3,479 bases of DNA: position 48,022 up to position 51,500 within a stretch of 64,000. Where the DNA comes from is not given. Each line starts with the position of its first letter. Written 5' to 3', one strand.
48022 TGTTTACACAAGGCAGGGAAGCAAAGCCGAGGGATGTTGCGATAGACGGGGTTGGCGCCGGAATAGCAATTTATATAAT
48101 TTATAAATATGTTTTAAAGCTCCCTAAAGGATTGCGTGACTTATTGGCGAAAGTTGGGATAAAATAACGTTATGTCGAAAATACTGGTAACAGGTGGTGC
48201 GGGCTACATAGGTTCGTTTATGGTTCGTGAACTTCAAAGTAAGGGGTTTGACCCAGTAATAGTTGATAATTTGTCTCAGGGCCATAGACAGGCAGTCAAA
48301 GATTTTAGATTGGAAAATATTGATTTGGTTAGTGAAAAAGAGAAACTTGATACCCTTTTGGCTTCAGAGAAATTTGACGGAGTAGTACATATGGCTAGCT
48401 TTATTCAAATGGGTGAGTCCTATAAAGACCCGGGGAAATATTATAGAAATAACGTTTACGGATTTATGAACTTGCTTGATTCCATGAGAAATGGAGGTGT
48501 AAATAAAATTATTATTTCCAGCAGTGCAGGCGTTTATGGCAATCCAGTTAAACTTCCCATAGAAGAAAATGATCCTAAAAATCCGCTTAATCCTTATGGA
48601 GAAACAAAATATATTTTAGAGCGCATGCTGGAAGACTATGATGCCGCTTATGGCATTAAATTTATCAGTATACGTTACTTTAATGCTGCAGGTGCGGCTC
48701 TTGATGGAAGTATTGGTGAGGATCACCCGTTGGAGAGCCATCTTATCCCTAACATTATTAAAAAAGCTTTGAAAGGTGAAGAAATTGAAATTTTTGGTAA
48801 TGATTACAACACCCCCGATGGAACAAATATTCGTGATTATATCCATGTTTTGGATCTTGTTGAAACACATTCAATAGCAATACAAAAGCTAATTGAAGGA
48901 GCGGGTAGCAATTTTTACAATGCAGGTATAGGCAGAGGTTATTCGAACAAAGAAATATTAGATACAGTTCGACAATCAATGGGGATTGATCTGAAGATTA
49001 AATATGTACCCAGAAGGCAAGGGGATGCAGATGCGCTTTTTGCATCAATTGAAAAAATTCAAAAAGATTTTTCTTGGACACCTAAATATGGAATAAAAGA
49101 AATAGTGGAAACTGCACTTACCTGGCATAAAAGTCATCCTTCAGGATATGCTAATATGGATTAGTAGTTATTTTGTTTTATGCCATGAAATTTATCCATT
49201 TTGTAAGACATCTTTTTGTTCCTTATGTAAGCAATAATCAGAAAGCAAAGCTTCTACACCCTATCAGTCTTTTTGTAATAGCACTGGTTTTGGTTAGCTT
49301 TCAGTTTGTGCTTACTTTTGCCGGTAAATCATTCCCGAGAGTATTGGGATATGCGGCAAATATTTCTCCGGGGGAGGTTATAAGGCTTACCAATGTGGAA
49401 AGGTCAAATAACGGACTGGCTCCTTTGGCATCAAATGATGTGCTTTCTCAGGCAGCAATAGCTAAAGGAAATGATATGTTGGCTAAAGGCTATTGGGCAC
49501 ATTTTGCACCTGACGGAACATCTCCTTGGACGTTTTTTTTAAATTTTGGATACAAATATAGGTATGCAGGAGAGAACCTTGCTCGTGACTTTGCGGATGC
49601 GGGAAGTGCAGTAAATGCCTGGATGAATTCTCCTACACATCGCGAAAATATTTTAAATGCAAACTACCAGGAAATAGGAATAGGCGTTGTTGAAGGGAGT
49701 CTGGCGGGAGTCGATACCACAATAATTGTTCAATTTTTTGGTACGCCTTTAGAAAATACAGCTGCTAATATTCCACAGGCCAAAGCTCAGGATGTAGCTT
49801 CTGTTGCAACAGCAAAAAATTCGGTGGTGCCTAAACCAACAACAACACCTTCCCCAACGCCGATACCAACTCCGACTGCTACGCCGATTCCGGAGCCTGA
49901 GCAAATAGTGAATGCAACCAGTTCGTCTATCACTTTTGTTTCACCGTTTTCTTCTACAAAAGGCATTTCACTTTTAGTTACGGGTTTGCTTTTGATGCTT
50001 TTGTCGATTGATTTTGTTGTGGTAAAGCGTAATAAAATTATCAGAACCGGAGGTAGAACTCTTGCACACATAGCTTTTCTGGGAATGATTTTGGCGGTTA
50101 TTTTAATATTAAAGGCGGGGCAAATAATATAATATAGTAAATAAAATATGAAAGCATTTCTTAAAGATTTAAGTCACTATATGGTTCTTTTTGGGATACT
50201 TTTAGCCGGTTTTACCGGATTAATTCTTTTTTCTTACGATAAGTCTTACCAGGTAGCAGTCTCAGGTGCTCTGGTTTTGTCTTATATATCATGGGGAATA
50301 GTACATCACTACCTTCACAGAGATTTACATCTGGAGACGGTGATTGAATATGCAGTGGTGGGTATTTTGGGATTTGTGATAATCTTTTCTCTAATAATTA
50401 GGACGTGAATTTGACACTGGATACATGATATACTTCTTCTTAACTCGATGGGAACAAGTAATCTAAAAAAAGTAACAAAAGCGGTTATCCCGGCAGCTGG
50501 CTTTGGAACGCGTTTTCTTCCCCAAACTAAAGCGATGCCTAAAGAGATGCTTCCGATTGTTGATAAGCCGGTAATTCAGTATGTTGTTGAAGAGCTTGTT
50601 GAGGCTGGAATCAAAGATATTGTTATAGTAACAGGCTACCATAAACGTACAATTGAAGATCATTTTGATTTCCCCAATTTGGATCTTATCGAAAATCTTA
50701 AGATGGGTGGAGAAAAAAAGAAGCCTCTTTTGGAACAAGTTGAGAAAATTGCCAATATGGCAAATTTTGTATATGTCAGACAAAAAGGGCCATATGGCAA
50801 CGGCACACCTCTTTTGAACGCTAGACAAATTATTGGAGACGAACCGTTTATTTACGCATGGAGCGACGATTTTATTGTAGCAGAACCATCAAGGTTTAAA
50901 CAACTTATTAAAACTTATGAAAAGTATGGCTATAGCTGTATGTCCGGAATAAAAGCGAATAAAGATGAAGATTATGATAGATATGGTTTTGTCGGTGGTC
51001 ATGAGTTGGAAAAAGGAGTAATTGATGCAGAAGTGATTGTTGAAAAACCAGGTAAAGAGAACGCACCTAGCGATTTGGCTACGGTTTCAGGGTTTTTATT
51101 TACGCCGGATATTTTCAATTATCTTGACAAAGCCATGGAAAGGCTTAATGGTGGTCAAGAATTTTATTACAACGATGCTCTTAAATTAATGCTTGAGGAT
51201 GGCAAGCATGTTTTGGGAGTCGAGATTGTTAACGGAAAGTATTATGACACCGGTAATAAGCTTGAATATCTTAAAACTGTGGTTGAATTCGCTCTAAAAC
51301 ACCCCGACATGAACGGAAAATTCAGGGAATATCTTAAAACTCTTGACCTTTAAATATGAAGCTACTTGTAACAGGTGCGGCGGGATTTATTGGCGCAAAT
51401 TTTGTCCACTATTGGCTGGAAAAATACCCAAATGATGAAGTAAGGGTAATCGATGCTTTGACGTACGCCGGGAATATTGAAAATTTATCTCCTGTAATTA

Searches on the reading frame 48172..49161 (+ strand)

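Call 21: search_protein_families(library=ncbifam, proteins=[window:48172-49161:+], max_evalue=0.00001)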
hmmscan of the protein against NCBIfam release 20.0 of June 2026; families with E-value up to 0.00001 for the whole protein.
window:48172-49161:+ (330 aa): 21 families
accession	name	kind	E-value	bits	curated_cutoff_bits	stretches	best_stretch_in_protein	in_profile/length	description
TIGR01179.1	galE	equivalog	7.7e-112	373.4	262.3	1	3-325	1-331/332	UDP-glucose 4-epimerase GalE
NF007956.0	PRK10675.1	subfamily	2.8e-72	243.7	394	1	3-327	2-337/338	UDP-glucose 4-epimerase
TIGR01181.1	dTDP_gluc_dehyt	equivalog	3.7e-39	134.7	365.1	1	3-323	1-315/321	dTDP-glucose 4,6-dehydratase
TIGR02197.1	heptose_epim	equivalog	2e-37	129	274.6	1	4-282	1-272/316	ADP-glyceromanno-heptose 6-epimerase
TIGR04180.1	EDH_00030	hypoth_equivalog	3.1e-28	98.7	475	1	4-306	1-296/297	NAD-dependent 4,6-dehydratase LegB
NF011728.1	PRK15181.1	equivalog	5.3e-26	91.4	760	1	3-321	17-339/348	Vi polysaccharide biosynthesis UDP-N-acetylglucosaminuronic acid C-4 epimerase TviC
TIGR02622.1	CDP_4_6_dhtase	equivalog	1.3e-20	73.8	278.45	1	3-321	6-332/352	CDP-glucose 4,6-dehydratase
NF008360.0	PRK11150.1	equivalog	2.6e-18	66.3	452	1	4-268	2-252/310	ADP-glyceromanno-heptose 6-epimerase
NF007490.0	PRK10084.1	subfamily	6.8e-18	64.8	649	2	3-107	2-113/361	dTDP-glucose 4,6-dehydratase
NF043036.1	ErythonDh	equivalog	3.8e-15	55.9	325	1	3-157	2-164/321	D-erythronate dehydrogenase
NF007582.0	PRK10217.1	equivalog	4.8e-14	52.2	698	1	1-267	1-267/355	dTDP-glucose 4,6-dehydratase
NF042422.1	oxyalk_red_OleD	equivalog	5.7e-14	52.2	580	1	3-244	2-222/329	2-alkyl-3-oxoalkanoate reductase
NF047922.1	GDPFucSynFcl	equivalog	9.4e-14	51.6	500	1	2-321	3-303/308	GDP-L-fucose synthase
TIGR01214.1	rmlD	equivalog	1.8e-12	47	224.05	1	3-217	1-185/285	dTDP-4-dehydrorhamnose reductase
NF042423.1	oxyalk_red_Shew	equivalog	1.9e-11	43.6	580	1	2-219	9-209/331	2-alkyl-3-oxoalkanoate reductase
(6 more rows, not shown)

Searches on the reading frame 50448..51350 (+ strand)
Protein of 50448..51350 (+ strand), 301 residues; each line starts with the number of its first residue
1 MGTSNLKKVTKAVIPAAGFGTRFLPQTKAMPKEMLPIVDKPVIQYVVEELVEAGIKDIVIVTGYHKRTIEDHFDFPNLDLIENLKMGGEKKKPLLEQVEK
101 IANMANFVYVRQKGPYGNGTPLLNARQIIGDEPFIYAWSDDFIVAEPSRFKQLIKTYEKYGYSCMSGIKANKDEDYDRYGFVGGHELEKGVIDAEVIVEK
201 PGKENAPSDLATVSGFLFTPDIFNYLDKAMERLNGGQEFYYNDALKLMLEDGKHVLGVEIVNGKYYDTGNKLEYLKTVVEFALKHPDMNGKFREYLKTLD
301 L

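Call 21: search_protein_families(library=ncbifam, proteins=[window:50448-51350:+], max_evalue=0.00001)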
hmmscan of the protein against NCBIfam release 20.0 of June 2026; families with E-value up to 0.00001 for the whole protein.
window:50448-51350:+ (301 aa): 25 families
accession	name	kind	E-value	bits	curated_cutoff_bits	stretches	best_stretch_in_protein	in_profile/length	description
TIGR01099.1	galU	equivalog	4.7e-79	265.7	326.8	1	9-277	1-261/261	UTP--glucose-1-phosphate uridylyltransferase GalU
NF009928.0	PRK13389.1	equivalog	7.2e-53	179.7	548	1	7-297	6-295/302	UTP--glucose-1-phosphate uridylyltransferase GalU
NF007516.0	PRK10122.1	equivalog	1.4e-44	152.4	534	1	10-298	4-293/297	UTP--glucose-1-phosphate uridylyltransferase GalF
TIGR01105.1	galF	equivalog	2.1e-41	142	659.2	1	10-299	4-294/297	GalU regulator GalF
TIGR01208.1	rmlA_long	equivalog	1.7e-29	102.8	320.25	2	11-70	1-61/353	glucose-1-phosphate thymidylyltransferase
TIGR03992.1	Arch_glmU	subfamily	8.6e-29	100.6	292.1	2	11-74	2-65/393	bifunctional sugar-1-phosphate nucleotidylyltransferase/acetyltransferase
NF041313.1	UDPGP_AglF_Halo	equivalog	1e-22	80.8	400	1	11-74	2-65/234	UTP--glucose-1-phosphate uridylyltransferase AglF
NF041173.1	Sug_nt_acttase_Thmprot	equivalog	2.5e-16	59.6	600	1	11-276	2-222/405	bifunctional sugar-1-phosphate nucleotidylyltransferase/acetyltransferase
NF045761.1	NAMPUrTaseMurU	equivalog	3.4e-13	50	250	1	11-72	2-63/226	N-acetylmuramate alpha-1-phosphate uridylyltransferase MurU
TIGR01207.1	rmlA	equivalog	4.3e-12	45.7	360.65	1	11-66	1-56/286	glucose-1-phosphate thymidylyltransferase RfbA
NF012024.0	PRK15480.1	equivalog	3.4e-11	42.8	588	1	8-62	2-56/292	glucose-1-phosphate thymidylyltransferase RfbA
TIGR01173.1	glmU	equivalog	7.7e-11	41.5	366.85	1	11-83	2-71/452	bifunctional UDP-N-acetylglucosamine diphosphorylase/glucosamine-1-phosphate N-acetyltransferase GlmU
NF049965.1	GlMnHpPGnyltfHddC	equivalog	3.7e-10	39.8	300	1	11-80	2-71/221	D-glycero-D-manno-heptose 1-phosphate guanosyltransferase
TIGR02623.1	G1P_cyt_trans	equivalog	5.9e-10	39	300.25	1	11-141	2-129/255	glucose-1-phosphate cytidylyltransferase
NF045665.1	NTPtran_DVU1551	equivalog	1.2e-09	37.7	315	1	11-84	2-70/359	DVU_1551 family NTP transferase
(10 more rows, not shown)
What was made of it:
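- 50448..51353 (+): Upstream operon partner: GalU-type sugar-1-phosphate nucleotidyltransferase. TIGR01099 at 266 bits, below the 327 cutoff; rmlA models much weaker (call 21).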
